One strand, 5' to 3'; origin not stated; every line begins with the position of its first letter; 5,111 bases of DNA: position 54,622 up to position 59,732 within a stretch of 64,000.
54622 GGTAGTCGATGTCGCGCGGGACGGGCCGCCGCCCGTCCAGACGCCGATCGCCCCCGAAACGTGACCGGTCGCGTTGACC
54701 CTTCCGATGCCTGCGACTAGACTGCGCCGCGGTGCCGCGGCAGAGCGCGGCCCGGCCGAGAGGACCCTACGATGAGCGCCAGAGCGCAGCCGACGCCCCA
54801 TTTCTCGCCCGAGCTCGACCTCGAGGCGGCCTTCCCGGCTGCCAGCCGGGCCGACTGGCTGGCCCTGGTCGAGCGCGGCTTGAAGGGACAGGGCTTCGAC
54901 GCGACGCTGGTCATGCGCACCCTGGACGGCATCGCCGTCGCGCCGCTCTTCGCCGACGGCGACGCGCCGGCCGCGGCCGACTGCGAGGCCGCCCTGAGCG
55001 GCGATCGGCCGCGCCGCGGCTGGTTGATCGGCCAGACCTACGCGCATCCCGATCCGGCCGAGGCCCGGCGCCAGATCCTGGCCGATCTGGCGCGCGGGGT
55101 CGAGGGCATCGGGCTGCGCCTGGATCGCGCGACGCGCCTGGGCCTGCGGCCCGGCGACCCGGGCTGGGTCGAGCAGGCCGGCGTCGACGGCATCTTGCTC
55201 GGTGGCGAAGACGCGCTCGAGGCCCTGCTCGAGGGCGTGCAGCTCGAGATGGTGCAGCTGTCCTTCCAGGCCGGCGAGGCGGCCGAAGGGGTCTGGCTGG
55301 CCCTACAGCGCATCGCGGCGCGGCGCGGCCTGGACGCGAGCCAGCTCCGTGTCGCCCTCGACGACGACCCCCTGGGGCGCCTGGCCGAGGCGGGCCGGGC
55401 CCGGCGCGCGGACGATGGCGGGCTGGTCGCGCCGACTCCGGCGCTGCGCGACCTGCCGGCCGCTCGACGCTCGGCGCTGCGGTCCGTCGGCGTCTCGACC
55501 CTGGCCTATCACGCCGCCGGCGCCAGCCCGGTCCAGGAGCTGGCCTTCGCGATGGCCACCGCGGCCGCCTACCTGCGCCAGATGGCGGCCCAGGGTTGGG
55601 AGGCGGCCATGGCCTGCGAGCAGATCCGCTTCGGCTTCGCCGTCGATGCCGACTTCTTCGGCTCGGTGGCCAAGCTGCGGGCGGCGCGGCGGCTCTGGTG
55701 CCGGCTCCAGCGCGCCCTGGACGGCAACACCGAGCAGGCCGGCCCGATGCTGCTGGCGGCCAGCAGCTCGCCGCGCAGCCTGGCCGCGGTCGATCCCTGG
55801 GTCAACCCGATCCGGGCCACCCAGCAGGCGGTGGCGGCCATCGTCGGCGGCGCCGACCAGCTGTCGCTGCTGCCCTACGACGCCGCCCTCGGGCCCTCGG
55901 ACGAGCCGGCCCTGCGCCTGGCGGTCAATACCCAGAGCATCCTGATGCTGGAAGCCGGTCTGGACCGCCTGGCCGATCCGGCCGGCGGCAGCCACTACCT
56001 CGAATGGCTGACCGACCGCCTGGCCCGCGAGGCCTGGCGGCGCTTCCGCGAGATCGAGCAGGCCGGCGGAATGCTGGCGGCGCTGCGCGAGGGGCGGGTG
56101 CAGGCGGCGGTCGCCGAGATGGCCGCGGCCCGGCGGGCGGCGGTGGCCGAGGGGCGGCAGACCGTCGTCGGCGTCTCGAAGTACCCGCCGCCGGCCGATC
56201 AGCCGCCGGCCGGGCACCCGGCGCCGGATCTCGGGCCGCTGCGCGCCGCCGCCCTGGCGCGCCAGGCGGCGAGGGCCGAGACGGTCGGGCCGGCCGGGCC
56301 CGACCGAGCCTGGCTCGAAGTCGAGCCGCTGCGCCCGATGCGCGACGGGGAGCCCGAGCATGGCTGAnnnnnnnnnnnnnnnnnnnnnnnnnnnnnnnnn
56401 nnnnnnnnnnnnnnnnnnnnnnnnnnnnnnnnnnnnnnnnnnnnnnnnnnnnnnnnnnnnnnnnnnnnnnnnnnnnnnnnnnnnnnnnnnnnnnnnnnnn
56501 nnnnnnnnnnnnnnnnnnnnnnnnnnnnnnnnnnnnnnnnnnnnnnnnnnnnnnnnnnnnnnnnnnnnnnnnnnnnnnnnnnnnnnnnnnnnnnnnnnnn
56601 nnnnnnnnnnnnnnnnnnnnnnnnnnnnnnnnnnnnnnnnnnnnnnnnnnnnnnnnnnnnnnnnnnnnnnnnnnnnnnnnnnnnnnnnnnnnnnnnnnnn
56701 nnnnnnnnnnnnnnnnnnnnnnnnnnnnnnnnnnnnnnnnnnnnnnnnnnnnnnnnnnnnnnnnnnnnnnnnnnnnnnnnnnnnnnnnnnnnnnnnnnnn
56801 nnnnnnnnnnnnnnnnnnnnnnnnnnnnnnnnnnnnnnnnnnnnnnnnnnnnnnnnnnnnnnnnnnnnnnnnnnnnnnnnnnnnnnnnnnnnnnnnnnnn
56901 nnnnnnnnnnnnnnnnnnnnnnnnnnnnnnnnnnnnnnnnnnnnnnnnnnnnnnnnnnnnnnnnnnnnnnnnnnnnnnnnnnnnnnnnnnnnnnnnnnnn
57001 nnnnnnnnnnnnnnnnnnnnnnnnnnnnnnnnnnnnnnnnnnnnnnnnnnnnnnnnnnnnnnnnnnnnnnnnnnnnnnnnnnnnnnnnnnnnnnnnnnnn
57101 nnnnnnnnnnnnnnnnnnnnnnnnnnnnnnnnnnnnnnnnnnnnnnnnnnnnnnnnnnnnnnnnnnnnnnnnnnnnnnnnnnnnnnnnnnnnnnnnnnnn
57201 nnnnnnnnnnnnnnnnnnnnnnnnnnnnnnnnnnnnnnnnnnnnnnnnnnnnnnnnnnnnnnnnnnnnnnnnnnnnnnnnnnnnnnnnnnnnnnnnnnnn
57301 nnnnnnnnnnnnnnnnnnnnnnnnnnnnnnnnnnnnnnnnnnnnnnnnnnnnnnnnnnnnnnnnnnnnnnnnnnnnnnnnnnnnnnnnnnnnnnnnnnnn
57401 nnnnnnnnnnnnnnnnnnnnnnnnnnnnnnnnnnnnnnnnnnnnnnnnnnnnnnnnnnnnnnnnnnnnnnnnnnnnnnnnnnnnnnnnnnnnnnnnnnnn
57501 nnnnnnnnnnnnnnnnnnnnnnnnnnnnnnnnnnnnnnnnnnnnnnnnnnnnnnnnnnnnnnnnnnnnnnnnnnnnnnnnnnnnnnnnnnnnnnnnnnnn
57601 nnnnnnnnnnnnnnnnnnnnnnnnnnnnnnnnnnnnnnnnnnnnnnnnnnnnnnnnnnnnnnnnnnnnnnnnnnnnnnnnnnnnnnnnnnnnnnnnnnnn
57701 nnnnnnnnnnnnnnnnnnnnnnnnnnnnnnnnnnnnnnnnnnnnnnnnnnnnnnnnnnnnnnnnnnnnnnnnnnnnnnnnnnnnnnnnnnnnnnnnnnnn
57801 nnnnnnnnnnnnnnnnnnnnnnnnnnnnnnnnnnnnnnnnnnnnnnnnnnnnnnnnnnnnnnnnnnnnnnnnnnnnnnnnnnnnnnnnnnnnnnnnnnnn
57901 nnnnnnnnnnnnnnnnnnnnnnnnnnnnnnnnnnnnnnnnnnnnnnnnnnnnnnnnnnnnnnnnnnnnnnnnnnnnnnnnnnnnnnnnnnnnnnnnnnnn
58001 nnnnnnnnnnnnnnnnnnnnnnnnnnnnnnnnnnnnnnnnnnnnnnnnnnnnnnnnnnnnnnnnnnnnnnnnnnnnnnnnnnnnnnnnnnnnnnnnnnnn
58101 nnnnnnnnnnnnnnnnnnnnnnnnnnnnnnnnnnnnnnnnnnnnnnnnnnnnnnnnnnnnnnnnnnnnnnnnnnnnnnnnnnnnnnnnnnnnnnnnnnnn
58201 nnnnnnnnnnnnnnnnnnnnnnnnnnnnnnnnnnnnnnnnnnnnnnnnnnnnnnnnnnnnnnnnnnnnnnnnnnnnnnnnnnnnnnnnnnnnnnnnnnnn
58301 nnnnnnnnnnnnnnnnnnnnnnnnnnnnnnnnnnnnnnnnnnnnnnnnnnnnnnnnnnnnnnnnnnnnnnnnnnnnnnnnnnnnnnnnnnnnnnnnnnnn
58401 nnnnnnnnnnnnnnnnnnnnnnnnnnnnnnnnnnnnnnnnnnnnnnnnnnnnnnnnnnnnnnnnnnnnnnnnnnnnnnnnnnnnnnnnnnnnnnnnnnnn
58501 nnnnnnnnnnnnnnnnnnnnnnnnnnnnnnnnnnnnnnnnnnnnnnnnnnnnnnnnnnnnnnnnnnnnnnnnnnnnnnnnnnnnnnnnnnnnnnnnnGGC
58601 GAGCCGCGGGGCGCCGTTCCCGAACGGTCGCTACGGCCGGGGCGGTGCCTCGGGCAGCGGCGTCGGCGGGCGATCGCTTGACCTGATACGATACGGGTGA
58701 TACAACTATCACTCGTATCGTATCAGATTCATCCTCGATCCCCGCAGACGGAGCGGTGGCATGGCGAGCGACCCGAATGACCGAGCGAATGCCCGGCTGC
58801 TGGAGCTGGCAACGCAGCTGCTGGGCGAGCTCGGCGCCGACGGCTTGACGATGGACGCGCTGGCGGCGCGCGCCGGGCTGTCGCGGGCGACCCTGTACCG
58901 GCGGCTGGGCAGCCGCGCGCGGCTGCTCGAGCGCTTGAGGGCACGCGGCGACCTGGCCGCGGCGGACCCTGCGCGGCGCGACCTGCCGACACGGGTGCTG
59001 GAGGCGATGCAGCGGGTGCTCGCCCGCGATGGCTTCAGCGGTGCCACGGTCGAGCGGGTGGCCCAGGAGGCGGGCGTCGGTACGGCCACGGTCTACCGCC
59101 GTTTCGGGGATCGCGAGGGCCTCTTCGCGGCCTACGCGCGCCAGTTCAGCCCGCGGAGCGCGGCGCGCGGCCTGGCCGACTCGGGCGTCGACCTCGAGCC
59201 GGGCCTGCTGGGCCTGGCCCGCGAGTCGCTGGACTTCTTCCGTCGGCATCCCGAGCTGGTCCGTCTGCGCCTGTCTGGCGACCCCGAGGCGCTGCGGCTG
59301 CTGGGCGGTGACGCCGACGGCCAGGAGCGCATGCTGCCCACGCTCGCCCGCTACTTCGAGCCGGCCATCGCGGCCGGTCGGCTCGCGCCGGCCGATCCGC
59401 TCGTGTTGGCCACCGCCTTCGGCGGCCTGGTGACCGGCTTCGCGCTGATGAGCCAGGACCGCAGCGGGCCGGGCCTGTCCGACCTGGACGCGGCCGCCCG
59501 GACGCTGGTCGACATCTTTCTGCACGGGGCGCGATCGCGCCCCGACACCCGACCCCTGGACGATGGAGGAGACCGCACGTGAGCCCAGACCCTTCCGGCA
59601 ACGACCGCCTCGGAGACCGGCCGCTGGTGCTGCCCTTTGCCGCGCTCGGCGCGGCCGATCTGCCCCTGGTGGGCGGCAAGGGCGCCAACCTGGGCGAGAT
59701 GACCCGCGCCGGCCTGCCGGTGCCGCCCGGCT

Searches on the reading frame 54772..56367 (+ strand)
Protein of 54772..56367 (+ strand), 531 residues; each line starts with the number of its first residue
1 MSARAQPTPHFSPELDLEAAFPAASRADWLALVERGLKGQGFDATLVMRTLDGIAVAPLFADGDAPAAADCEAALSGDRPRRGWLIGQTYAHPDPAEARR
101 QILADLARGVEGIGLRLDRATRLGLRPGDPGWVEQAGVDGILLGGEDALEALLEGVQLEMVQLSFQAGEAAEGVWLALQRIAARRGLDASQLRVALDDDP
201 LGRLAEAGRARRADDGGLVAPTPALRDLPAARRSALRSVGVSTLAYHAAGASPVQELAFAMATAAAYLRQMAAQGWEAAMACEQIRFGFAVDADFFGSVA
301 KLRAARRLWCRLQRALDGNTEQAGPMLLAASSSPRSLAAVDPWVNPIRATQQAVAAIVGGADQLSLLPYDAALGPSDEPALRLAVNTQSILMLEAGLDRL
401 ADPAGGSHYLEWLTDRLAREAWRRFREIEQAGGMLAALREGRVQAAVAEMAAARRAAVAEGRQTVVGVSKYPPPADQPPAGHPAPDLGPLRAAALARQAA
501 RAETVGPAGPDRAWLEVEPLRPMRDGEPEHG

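Call 23: search_protein_families(library=pfam, proteins=[window:54772-56367:+], max_evalue=0.001)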
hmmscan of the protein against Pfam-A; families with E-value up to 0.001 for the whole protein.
window:54772-56367:+ (531 aa): 1 family
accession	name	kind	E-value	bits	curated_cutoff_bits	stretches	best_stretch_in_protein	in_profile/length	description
PF01642.28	MM_CoA_mutase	-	1.2e-101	341.2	22.1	1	81-501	44-459/512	Methylmalonyl-CoA mutase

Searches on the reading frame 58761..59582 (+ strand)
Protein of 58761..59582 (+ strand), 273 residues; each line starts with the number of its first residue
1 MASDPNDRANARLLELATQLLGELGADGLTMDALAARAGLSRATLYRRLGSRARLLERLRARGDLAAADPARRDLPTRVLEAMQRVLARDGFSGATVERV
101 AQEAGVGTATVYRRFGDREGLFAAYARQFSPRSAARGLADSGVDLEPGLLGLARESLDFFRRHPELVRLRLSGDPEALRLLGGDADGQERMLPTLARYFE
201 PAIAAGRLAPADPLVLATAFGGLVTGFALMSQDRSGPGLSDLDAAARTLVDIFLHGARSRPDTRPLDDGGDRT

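Call 23: search_protein_families(library=pfam, proteins=[window:58761-59582:+], max_evalue=0.001)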
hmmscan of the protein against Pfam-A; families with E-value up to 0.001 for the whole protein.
window:58761-59582:+ (273 aa): 7 families
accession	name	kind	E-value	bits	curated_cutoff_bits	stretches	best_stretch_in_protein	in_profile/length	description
PF00440.29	TetR_N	-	4.8e-23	81.1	24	2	80-124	2-46/47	Bacterial regulatory proteins, tetR family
PF14246.11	TetR_C_7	-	4.5e-07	30.3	22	1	186-254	43-114/119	AefR-like transcriptional repressor, C-terminal domain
PF02796.21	HTH_7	-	1.9e-05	25.1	23.8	0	20-47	13-40/45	Helix-turn-helix domain of resolvase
PF17782.7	DprA_WH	-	0.00012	22.4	22.9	0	7-49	4-46/61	DprA winged helix domain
PF13305.11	TetR_C_33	-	0.00017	22.6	26.8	1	150-251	2-101/103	Tetracyclin repressor-like, C-terminal domain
PF09339.16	HTH_IclR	-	0.00023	21.3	22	0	27-50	17-40/52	IclR helix-turn-helix domain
PF13384.12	HTH_23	-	0.00054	20.1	24.6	0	87-113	15-36/50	Homeodomain-like domain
